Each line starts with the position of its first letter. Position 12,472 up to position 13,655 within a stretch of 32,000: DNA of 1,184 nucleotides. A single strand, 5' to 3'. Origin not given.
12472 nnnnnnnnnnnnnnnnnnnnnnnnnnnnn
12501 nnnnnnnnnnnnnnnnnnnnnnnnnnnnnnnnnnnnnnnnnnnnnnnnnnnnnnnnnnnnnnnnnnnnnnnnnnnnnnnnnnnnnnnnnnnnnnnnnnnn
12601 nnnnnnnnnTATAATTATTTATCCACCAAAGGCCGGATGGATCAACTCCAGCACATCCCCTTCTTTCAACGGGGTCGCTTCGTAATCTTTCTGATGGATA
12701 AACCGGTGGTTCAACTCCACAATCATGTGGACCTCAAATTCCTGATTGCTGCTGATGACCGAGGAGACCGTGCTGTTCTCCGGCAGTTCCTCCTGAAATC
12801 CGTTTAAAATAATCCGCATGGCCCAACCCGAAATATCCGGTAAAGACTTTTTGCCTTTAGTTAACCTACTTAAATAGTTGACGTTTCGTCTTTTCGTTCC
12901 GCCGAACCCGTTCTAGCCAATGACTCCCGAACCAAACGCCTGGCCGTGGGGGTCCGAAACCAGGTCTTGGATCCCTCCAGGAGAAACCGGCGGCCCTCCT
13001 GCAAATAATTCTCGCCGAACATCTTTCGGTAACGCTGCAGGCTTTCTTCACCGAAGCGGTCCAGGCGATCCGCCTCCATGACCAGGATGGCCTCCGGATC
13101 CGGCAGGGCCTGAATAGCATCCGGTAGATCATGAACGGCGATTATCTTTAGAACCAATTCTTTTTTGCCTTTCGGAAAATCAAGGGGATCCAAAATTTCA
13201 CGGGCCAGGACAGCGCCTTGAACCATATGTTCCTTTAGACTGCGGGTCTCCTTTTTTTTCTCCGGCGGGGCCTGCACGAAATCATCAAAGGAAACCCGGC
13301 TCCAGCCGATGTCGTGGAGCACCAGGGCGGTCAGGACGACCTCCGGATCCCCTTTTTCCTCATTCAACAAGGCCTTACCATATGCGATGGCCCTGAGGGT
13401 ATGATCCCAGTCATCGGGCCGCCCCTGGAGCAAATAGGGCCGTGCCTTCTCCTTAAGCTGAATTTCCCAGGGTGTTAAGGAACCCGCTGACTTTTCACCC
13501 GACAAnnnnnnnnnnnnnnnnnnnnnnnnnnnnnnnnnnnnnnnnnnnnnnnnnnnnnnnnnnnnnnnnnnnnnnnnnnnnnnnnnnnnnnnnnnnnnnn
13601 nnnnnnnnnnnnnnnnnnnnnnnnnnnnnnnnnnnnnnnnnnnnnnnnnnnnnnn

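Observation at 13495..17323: UbiX + LpdD-like chaperone bracketed by two Tm-1-like (UPF0261) ATP-binding paralogs inside a UbiD carboxylase pathway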

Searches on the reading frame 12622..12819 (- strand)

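Call 66: search_protein_families(library=pfam, proteins=[window:12622-12819:-], max_evalue=1)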
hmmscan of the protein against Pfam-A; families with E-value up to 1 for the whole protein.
seq(66 aa): 3 families
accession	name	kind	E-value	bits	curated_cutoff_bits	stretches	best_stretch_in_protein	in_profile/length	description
PF02597.26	ThiS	-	6.9e-10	39.8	22.5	1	5-66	3-76/76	ThiS family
PF14453.12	ThiS-like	-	0.19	12.3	26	0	1-60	1-54/57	ThiS-like ubiquitin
PF22126.3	C2c1_RuvC-like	-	0.24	11.7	27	1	23-57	109-143/179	C2c1 CRISPR-Cas endonuclease, RuvC-like domain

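Call 67: search_protein_families(library=ncbifam, proteins=[window:12622-12819:-], max_evalue=0.01)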
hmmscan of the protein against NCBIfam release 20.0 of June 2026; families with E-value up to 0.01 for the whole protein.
seq(66 aa): 2 families
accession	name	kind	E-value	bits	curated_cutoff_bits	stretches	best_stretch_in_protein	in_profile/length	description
TIGR01683.1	thiS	equivalog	1.3e-12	47.9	37.45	1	3-66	1-64/64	sulfur carrier protein ThiS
TIGR01687.1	moaD_arch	subfamily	0.0017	18.8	49.5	1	6-66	32-88/88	MoaD family protein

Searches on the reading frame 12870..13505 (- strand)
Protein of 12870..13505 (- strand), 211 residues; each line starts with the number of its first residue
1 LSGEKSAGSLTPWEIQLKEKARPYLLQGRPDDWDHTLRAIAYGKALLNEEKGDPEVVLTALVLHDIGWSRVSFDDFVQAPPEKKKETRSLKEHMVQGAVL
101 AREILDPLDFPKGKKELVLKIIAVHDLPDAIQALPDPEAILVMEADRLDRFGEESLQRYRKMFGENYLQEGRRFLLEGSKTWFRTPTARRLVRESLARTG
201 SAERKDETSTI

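Call 3: search_protein_families(library=pfam, proteins=[window:12870-13505:-], max_evalue=0.01)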
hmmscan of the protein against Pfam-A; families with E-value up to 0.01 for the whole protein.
window:12870-13505:- (211 aa): 1 family
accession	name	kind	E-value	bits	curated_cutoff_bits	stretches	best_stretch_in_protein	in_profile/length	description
PF01966.28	HD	-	2.4e-13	50.8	22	1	33-150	2-115/116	HD domain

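Call 6: search_protein_families(library=ncbifam, proteins=[window:12870-13505:-], max_evalue=0.001)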
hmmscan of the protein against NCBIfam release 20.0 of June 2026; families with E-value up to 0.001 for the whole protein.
window:12870-13505:- (211 aa): 4 families
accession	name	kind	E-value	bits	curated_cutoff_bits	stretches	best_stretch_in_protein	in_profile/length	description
NF007515.0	PRK10119.1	equivalog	4e-06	26.5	286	1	24-159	18-140/231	phosphohydrolase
TIGR01596.1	cas3_HD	equivalog_domain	1.7e-05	25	43.45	1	34-168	3-137/178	CRISPR-associated endonuclease Cas3''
TIGR00277.1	HDIG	domain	0.00021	21.1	27.6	1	34-110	7-74/84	HDIG domain-containing metalloprotein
NF049941.1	HyMthAminphonOxyTmpB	equivalog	0.00058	19.6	300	0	44-78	37-71/188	(R)-1-hydroxy-2-trimethylaminoethylphosphonate oxygenase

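Call 56: search_solved_structures(query=window:12870-13505:-, max_evalue=0.1, show_alignments=0)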
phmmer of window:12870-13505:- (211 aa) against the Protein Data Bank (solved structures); distinct sequences matched with E-value up to 0.1: 2.
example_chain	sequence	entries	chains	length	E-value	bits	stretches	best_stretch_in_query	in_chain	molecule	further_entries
3gw7_A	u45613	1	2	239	0.018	18.1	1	26-159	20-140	Uncharacterized protein yedJ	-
3dto_A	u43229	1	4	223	0.026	17.5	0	31-158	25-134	BH2835 protein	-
